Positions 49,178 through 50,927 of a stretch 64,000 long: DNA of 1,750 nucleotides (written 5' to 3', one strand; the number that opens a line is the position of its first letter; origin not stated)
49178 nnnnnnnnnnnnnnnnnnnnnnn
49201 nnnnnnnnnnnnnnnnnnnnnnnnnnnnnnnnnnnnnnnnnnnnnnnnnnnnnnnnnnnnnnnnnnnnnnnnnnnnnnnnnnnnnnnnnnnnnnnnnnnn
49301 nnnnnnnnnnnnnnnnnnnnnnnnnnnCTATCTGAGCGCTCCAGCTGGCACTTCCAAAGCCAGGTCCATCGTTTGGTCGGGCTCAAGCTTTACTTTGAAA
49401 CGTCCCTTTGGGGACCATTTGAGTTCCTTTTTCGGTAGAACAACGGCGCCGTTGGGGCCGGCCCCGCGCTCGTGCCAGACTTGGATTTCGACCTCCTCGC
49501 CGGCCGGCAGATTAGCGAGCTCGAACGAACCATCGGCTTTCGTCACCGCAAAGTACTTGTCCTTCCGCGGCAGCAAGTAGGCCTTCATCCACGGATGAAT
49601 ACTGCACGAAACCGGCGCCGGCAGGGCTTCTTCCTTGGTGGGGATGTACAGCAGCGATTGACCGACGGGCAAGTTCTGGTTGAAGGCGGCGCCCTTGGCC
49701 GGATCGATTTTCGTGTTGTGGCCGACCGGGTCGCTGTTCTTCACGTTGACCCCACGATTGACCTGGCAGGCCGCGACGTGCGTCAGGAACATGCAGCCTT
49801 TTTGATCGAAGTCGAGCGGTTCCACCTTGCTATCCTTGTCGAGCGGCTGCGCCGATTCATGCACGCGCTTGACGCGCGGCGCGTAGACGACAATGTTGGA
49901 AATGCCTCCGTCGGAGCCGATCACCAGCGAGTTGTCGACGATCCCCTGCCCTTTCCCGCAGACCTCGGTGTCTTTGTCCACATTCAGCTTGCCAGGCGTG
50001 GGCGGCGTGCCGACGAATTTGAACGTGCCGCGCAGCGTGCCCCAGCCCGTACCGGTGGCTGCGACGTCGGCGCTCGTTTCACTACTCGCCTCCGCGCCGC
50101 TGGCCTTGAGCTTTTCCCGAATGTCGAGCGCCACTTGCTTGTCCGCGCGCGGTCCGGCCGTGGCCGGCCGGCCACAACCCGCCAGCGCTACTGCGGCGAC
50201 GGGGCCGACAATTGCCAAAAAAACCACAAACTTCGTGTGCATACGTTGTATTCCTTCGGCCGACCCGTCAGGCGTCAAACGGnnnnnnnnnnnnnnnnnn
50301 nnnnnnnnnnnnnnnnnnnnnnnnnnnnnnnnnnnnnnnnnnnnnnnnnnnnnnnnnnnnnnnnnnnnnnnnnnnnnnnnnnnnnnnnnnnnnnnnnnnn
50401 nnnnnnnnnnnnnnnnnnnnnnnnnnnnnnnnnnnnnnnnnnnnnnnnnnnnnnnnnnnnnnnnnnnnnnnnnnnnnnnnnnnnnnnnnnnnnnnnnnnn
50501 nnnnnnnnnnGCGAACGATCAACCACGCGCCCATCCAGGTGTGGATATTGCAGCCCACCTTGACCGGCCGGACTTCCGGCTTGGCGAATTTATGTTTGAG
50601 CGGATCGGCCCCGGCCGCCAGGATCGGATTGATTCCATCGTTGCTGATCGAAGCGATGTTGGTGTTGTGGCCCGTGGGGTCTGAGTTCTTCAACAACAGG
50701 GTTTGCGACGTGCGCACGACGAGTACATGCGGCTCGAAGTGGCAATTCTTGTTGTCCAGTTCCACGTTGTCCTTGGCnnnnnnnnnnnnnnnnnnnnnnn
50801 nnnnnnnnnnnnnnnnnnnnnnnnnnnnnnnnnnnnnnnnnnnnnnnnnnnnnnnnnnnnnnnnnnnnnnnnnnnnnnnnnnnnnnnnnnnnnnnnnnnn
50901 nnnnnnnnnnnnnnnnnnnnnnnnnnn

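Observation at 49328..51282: Tandem paralogous type-1-copper (cupredoxin) proteins encoded between the bc complex and the oxidase: candidate auracyanin-like electron shuttles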

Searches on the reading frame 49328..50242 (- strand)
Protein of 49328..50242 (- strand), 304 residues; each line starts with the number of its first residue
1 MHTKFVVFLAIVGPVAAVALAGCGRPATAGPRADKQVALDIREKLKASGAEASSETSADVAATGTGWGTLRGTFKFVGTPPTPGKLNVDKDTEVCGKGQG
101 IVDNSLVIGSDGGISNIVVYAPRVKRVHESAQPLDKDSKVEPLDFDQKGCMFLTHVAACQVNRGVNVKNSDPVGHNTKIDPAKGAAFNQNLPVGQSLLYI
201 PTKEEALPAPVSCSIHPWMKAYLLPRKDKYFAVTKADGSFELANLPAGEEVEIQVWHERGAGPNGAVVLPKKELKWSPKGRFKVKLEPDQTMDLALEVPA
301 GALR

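Call 3: search_protein_families(library=pfam, proteins=[window:49328-50242:-], max_evalue=0.1)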
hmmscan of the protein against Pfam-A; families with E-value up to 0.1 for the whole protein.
window:49328-50242:- (304 aa): 1 family
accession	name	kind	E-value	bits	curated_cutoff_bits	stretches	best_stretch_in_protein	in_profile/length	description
PF13620.12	CarboxypepD_reg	-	0.075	13.8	32.3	0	229-257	29-56/82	Carboxypeptidase regulatory-like domain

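Call 4: search_protein_families(library=ncbifam, proteins=[window:49328-50242:-], max_evalue=0.1)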
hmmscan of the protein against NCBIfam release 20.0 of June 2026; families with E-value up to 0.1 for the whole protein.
window:49328-50242:- (304 aa): 0 families

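Call 45: predict_structure(alignment_id=A2)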
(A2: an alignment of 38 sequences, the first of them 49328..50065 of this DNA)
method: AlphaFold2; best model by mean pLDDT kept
length: 245 residues; sequences in the alignment: 38
mean_pLDDT: 87.8   pTM: 0.86
mean pLDDT of the five models: 87.8, 87.6, 85.3, 84.3, 84.0
residues with pLDDT >= 90: 165; 70-90: 51; 50-70: 22; < 50: 7
segments of 3 or more residues with pLDDT < 50: none
pLDDT, mean of each block of 10 residues (from residue 1): 69 95 89 80 89 96 71 50 85 94 94 95 96 96 95 93 94 96 93 94 76 81 93 94 84
secondary structure, 60 per line:
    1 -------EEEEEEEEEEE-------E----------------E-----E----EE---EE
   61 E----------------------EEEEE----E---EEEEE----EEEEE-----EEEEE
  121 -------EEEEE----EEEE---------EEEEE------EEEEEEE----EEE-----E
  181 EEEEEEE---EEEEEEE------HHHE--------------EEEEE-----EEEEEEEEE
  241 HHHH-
elements in order: E8-18 E59-61 E84-88 E97-101 E106-110 E116-120 E128-132 E137-140 E150-154 E161-167 E172-174 E180-187 E191-197 E222-226 E232-240 H241-244

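Call 49: fold_search(model_id=the predicted structure, library=pdb)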
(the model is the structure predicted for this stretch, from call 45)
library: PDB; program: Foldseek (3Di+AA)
matches with E <= 10: 1078; with E <= 0.001: 19
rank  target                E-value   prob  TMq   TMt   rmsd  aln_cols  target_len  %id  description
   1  6hbe_A                6.6e-05  1.00  0.31  0.18   1.9        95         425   23  Cu-containing nitrite reductase (NirK) from Thermus scotoductus SA-01 (released 2019-01-23)
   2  1id2_A                9.8e-05  1.00  0.32  0.70   8.8       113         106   14  CRYSTAL STRUCTURE OF AMICYANIN FROM PARACOCCUS VERSUTUS (THIOBACILLUS VERSUTUS) (released 2001-04-11)
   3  1sfd_A                1.1e-04  1.00  0.32  0.70   2.3        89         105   17  oxidized form of amicyanin mutant P94F (released 2004-07-27)
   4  2gb2                  1.2e-04  1.00  0.32  0.70   2.1        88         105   18  The P52G mutant of amicyanin in the Cu(II) state. (released 2006-08-01)
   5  4p5r                  1.4e-04  1.00  0.31  0.70   2.1        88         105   17  Structure of oxidized W45Y mutant of amicyanin (released 2014-04-23)
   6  2idq                  2.4e-04  1.00  0.32  0.71   8.8       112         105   15  Structure of M98A mutant of amicyanin, Cu(II) (released 2007-03-13)
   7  5fc9_A                3.1e-04  1.00  0.24  0.59   3.7        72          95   25  Novel Purple Cupredoxin from Nitrosopumilus maritimus (released 2016-05-11)
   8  6hbe_C                3.5e-04  1.00  0.31  0.18   2.7       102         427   22  Cu-containing nitrite reductase (NirK) from Thermus scotoductus SA-01 (released 2019-01-23)
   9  1aaj                  3.9e-04  1.00  0.31  0.70   2.2        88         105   17  CRYSTAL STRUCTURE ANALYSIS OF AMICYANIN AND APOAMICYANIN FROM PARACOCCUS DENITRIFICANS AT 2.0 ANGSTROMS AND 1.8 ANGSTROM (released 1993-10-31)
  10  2qdv                  3.9e-04  1.00  0.31  0.70   2.1        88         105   17  Structure of the Cu(II) form of the M51A mutant of amicyanin (released 2007-12-11)
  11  3rym_A                4.8e-04  1.00  0.32  0.70   2.3        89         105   16  Structure of Oxidized M98K mutant of Amicyanin (released 2011-11-23)
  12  5u7n_B                4.8e-04  1.00  0.24  0.47   3.0        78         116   14  CRYSTAL STRUCTURE OF A CHIMERIC CUA DOMAIN (SUBUNIT II) OF CYTOCHROME BA3 FROM THERMUS THERMOPHILUS WITH THE AMICYANIN (released 2017-11-22)
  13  1mda_A                5.1e-04  1.00  0.31  0.70   2.2        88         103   17  CRYSTAL STRUCTURE OF AN ELECTRON-TRANSFER COMPLEX BETWEEN METHYLAMINE DEHYDROGENASE AND AMICYANIN (released 1993-10-31)
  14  3ply_A                5.7e-04  1.00  0.31  0.69   2.1        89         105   16  Structure of Oxidized P96G Mutant of Amicyanin (released 2011-02-09)
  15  2idt                  6.7e-04  1.00  0.32  0.70   2.1        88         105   16  Structure of M98Q mutant of amicyanin, Cu(II) (released 2007-03-13)
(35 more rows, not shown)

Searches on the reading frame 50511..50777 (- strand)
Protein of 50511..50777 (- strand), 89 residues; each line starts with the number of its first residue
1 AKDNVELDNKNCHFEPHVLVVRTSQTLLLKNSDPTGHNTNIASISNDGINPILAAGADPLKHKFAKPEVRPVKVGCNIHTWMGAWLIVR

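Call 27: search_protein_families(library=pfam, proteins=[window:50511-50777:-], max_evalue=1)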
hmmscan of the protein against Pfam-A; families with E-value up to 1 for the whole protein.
seq(89 aa): 2 families
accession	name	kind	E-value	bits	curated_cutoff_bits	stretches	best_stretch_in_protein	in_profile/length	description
PF00127.26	Copper-bind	-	0.026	15.4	21.2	1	4-51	4-44/99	Copper binding proteins, plastocyanin/azurin family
PF13473.12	Cupredoxin_1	-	0.051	14.1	27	1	2-44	20-64/104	Cupredoxin-like domain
